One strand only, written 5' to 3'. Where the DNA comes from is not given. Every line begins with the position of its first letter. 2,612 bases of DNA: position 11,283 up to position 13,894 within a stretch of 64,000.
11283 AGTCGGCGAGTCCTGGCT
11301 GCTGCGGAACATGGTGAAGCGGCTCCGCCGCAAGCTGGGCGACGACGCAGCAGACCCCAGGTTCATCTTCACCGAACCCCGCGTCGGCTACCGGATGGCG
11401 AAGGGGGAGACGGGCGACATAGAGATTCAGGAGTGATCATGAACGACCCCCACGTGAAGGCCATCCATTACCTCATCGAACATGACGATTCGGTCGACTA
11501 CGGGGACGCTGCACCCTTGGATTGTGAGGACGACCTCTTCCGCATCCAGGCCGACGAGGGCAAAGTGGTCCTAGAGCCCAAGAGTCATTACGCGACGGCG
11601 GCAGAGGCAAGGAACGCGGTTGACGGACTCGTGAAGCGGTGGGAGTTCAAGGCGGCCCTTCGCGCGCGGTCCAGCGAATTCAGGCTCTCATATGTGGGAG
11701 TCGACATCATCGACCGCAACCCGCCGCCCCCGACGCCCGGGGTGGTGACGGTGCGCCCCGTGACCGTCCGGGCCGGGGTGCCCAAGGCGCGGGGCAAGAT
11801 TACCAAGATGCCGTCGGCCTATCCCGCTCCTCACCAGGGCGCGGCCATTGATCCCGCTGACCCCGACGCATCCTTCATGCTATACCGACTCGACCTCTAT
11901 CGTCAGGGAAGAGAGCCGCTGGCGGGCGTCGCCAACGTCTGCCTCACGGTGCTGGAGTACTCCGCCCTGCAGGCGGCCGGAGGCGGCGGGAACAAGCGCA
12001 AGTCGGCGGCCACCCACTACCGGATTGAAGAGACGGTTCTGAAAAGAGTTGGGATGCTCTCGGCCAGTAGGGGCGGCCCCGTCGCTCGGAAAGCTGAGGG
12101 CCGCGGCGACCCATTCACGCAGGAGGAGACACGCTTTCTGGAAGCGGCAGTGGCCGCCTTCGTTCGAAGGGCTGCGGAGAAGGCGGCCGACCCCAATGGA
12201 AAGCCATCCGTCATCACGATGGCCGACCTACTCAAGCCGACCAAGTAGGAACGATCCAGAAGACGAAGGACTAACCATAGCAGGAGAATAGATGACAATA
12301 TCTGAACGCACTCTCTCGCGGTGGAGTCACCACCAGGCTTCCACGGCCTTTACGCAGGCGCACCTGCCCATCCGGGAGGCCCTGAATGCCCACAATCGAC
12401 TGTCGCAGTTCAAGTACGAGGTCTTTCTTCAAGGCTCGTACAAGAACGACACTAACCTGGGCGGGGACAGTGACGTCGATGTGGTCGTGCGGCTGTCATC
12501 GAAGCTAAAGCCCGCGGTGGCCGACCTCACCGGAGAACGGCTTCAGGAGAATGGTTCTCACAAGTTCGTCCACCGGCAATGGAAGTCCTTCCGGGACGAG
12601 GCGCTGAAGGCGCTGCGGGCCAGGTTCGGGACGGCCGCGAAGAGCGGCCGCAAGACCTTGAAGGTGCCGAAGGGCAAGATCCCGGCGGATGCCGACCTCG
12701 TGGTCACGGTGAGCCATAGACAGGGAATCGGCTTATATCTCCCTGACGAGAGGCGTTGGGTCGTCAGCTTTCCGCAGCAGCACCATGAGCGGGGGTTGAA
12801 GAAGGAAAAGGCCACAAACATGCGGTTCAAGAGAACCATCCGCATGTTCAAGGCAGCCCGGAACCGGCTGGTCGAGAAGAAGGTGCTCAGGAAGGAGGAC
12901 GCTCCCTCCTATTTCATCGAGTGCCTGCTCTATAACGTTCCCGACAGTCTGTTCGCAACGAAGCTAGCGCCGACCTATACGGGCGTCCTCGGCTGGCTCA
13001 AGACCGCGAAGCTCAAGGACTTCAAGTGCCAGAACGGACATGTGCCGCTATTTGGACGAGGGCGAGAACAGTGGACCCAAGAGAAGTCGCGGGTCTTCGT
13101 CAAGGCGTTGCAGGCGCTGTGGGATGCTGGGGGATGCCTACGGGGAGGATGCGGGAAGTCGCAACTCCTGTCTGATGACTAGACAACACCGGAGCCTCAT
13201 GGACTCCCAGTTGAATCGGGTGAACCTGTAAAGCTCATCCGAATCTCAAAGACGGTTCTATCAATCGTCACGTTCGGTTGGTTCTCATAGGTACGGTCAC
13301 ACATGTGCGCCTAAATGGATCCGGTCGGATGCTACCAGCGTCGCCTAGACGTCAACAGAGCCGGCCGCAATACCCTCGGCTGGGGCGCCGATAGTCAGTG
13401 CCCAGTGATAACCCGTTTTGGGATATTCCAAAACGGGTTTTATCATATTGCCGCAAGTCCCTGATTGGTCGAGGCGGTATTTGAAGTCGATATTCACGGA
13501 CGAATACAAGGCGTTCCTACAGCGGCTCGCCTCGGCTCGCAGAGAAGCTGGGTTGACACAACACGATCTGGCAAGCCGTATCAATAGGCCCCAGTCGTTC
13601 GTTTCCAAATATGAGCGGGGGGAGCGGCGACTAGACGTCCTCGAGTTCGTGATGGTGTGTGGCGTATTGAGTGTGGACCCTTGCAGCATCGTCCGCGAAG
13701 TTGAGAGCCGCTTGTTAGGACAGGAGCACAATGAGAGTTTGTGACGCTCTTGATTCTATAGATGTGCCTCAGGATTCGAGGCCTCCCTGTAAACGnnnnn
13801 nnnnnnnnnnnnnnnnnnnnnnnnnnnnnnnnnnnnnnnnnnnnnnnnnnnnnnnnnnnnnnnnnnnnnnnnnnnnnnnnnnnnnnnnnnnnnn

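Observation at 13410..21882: BfiI-like type IIS R-M system apparently split by a Gabija system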

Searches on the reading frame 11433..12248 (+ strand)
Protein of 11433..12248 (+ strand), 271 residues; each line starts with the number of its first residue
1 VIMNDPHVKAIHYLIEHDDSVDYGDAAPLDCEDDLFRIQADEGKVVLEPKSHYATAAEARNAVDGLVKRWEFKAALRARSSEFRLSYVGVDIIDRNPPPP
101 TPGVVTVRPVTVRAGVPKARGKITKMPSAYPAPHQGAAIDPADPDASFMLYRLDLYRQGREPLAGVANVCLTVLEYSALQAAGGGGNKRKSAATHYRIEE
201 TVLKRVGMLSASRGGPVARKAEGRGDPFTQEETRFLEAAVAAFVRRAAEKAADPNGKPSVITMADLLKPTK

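Call 3: search_protein_families(library=pfam, proteins=[window:11433-12248:+], max_evalue=0.01)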
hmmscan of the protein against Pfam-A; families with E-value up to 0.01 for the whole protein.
window:11433-12248:+ (271 aa): 0 families

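Call 4: search_protein_families(library=padloc, proteins=[window:11433-12248:+], max_evalue=0.01)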
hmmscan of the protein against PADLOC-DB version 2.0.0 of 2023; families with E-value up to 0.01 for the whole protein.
window:11433-12248:+ (271 aa): 0 families

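Call 5: search_protein_families(library=ncbifam, proteins=[window:11433-12248:+], max_evalue=0.01)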
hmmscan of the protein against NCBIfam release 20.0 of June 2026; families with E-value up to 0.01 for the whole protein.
window:11433-12248:+ (271 aa): 0 families

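Call 56: search_protein_families(library=phrogs, proteins=[window:11433-12248:+], max_evalue=0.001)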
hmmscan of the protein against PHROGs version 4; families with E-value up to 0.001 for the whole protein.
window:11433-12248:+ (271 aa): 0 families

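Call 64: find_homologous_proteins(query=window:11433-12248:+, max_evalue=0.001)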
Query window:11433-12248:+ (271 aa): 198 proteins with E <= 0.001 among 3934 candidates; the best 120 are listed.
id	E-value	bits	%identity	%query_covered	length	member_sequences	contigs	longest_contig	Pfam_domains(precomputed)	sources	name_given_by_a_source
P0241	1.9e-174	596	100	99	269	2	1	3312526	-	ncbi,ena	-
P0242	7.2e-158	542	91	99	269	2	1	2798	-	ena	-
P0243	1.1e-151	522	89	99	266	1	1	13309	-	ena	-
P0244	1.7e-132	459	78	99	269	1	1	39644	-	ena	-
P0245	8.7e-132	457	79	100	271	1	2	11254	-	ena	-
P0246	1.2e-130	453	77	99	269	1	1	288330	-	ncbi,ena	-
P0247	9.1e-130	450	76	99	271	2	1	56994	-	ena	-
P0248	3.1e-129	448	75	100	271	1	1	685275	-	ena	-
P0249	1.8e-128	446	75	99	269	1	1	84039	-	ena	-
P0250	1.4e-126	440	75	100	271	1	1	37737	-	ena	-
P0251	2.4e-125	435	74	97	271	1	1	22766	-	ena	-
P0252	1.7e-123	429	73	100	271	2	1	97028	-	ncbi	-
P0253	9.9e-123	427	73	99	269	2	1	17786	-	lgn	-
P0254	2.2e-122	426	72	100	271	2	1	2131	-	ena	-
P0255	3.6e-121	422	72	98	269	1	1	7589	-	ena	-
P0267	1.0e-111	391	67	100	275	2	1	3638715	-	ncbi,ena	-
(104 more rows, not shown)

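Call 65: find_encoding_contigs(protein=P0267, flank=6000, max_places=3)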
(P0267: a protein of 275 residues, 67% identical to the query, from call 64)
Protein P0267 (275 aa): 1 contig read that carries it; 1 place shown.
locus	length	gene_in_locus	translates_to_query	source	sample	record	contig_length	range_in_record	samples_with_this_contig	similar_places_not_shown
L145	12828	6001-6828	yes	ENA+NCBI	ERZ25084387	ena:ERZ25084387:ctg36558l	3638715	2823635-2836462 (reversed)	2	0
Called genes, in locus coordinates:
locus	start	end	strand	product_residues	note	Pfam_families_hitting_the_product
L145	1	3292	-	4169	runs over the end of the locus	-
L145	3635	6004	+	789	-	PF01590:GAF, PF13185:GAF_2, PF00989:PAS, PF00512:HisKA, PF02518:HATPase_c, PF00072:Response_reg, PF00486:Trans_reg_C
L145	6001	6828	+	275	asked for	-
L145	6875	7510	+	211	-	PF13365:Trypsin_2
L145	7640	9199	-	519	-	PF00899:ThiF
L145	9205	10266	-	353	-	PF18144:SMODS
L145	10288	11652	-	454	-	PF13676:TIR_2, PF18145:SAVED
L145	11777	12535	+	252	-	-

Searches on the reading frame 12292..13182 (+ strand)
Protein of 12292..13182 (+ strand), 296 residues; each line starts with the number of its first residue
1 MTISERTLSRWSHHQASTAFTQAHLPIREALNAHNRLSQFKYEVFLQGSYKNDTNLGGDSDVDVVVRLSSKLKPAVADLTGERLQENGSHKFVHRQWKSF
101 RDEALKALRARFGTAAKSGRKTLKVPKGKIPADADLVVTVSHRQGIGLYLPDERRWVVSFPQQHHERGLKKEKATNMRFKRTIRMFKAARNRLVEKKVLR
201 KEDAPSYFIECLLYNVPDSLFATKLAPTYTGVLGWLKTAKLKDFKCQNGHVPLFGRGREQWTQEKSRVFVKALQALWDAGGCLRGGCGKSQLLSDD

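Call 3: search_protein_families(library=pfam, proteins=[window:12292-13182:+], max_evalue=0.01)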
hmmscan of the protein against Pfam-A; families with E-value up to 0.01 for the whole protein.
window:12292-13182:+ (296 aa): 2 families
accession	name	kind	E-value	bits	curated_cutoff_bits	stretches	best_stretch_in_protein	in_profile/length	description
PF01909.29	NTP_transf_2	-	3.5e-06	27.8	21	1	28-82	2-49/93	Nucleotidyltransferase domain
PF18144.7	SMODS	-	0.00038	21.1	26.5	1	19-71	23-76/164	Second Messenger Oligonucleotide or Dinucleotide Synthetase domain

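Call 4: search_protein_families(library=padloc, proteins=[window:12292-13182:+], max_evalue=0.01)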
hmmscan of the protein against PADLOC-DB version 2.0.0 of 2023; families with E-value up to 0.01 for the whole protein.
window:12292-13182:+ (296 aa): 22 families
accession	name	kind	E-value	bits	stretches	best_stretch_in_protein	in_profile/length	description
PDLC00788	Cyclase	-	1.2e-78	262.6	1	1-278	1-295/297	oligonucleotide-cyclase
PDLC00801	Cyclase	-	2.4e-50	169.3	1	2-274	3-289/295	oligonucleotide-cyclase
PDLC00794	Cyclase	-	6.2e-44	148.4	1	3-273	4-289/297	oligonucleotide-cyclase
PDLC00789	Cyclase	-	1.5e-43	147.1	1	20-274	12-259/261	oligonucleotide-cyclase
PDLC00812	Cyclase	-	4.3e-23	79.6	1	17-272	63-344/352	oligonucleotide-cyclase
PDLC00773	Cyclase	-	1e-13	49.6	1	19-212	23-198/334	oligonucleotide-cyclase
PDLC00822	Cyclase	-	7.2e-12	43.3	1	17-70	21-78/375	oligonucleotide-cyclase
PDLC00823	Cyclase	-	3.1e-11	41.5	1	26-218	32-196/285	oligonucleotide-cyclase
PDLC00810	Cyclase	-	9.1e-11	39.8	1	20-219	25-206/335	oligonucleotide-cyclase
PDLC00772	Cyclase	-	5e-10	36.8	1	30-220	82-284/375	oligonucleotide-cyclase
PDLC00809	Cyclase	-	1.1e-09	36.4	1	22-216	27-204/295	oligonucleotide-cyclase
PDLC00807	Cyclase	-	4.9e-09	33.8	1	36-222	72-262/342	oligonucleotide-cyclase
PDLC00779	Cyclase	-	2.2e-08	31.9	1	132-188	136-192/345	oligonucleotide-cyclase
PDLC00784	Cyclase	-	1.4e-06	25.8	0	27-98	65-130/351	oligonucleotide-cyclase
PDLC00777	Cyclase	-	5.5e-06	24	1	111-192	109-192/341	oligonucleotide-cyclase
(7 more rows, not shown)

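Call 5: search_protein_families(library=ncbifam, proteins=[window:12292-13182:+], max_evalue=0.01)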
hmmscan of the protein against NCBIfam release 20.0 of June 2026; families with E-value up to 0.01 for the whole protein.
window:12292-13182:+ (296 aa): 3 families
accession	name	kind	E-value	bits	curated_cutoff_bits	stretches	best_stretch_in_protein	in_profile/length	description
NF053871.1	DS2_2_antiphage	equivalog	3.9e-64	216.7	350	1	1-278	1-294/294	anti-phage nucleotidyltransferase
NF041117.1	CBASS_cyclase_b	equivalog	5.8e-12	45.8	200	1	23-216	21-188/275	CBASS oligonucleotide cyclase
TIGR03671.1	cca_archaeal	equivalog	1.6e-05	23.9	281.3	1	26-84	25-83/410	CCA tRNA nucleotidyltransferase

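Call 56: search_protein_families(library=phrogs, proteins=[window:12292-13182:+], max_evalue=0.001)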
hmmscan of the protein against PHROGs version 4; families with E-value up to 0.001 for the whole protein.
window:12292-13182:+ (296 aa): 1 family
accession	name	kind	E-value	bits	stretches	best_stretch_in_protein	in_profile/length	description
phrog_18746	-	unknown function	1.9e-49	169.7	1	1-278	1-297/299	-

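Call 62: find_related_loci(query=window:12292-13182:+, collection=viral_contigs, flank=5000)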
Query window:12292-13182:+ (296 aa) in viral_contigs; peptide patterns used: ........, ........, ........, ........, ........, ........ (x = any residue, [..] = any of these).
3 stretches matched a pattern, but none encodes a relative of the query by tblastn (E <= 1e-3).

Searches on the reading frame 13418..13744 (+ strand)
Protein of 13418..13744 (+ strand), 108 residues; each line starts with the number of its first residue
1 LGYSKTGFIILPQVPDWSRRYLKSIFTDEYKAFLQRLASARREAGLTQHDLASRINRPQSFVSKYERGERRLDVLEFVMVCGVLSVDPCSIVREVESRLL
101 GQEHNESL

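Call 3: search_protein_families(library=pfam, proteins=[window:13418-13744:+], max_evalue=0.01)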
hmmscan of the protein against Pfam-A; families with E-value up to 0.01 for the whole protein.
window:13418-13744:+ (108 aa): 4 families
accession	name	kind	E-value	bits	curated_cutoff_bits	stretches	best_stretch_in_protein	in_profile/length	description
PF13560.12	HTH_31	-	8.6e-09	36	27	1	34-77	3-50/64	Helix-turn-helix domain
PF01381.28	HTH_3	-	1.8e-08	34.7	23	1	37-88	1-52/55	Helix-turn-helix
PF12844.13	HTH_19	-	0.0011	19.2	30.2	1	35-69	2-36/64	Helix-turn-helix domain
PF20784.2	DUF5575_C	-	0.0063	17.4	24.5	1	32-101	25-96/116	DUF5575 C-terminal domain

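Call 4: search_protein_families(library=padloc, proteins=[window:13418-13744:+], max_evalue=0.01)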
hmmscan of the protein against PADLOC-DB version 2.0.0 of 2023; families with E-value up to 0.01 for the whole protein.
window:13418-13744:+ (108 aa): 18 families
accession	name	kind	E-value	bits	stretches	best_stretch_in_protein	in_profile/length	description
PDLC03951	RmrA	-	6.6e-07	26.6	1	35-92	11-68/400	-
PDLC03952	RmrA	-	7.2e-07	26.4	1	35-85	25-75/395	-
PDLC04760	PDC-M64C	-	6.6e-05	21.2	1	24-77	18-71/93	-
PDLC03954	RmrA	-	8.3e-05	19.7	1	35-96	13-74/380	-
PDLC03949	RmrA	-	9.7e-05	19.4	1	35-72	5-42/363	-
PDLC03948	RmrA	-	9.8e-05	19.4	1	35-71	11-47/397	-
PDLC03666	Control_protein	-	0.00015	20.2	1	33-106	7-76/77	control protein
PDLC02926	HTH_VI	-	0.00015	20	1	37-73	6-42/92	-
PDLC03664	Control_protein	-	0.00019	19.8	1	32-89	13-70/74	control protein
PDLC03955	RmrA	-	0.00024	18.4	1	35-85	23-73/371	-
PDLC04142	capH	-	0.00027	20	1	30-72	4-46/103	capH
PDLC03668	Control_protein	-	0.00031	19.2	1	40-79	16-57/79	control protein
PDLC03947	RmrA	-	0.0017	15.3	1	31-70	10-49/383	-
PDLC03944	RmrA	-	0.0034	14.5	1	35-71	9-45/384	-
PDLC03665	Control_protein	-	0.0037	15.5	1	33-91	9-68/77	control protein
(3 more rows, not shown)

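Call 5: search_protein_families(library=ncbifam, proteins=[window:13418-13744:+], max_evalue=0.01)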
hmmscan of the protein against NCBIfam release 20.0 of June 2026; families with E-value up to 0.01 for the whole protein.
window:13418-13744:+ (108 aa): 7 families
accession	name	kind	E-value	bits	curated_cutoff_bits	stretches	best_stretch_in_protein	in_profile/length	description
NF041951.1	phage_RstR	subfamily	9e-06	25.9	80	1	33-87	3-57/108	RstR family transcriptional repressor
TIGR03070.1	couple_hipB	subfamily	9.5e-06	25.5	71.65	1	37-82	7-52/58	type II toxin-antitoxin system Y4mF family antitoxin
NF047948.1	male_kill_WMK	equivalog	4.4e-05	23.1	300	1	35-90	8-63/300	WO male-killing family protein Wmk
TIGR00270.2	TIGR00270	equivalog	0.0006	19.7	110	1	33-69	76-112/159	multiprotein bridging factor aMBF1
TIGR03830.1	CxxCG_CxxCG_HTH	subfamily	0.00084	19.1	61.8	1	36-71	69-104/127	type II TA system antitoxin MqsA family protein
NF038139.1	Reg_Aceta_RamB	equivalog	0.0013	17.5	700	1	36-101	6-71/465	acetate metabolism transcriptional regulator RamB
NF007257.0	PRK09706.1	subfamily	0.0046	16.8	101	1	31-73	4-46/135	transcriptional repressor DicA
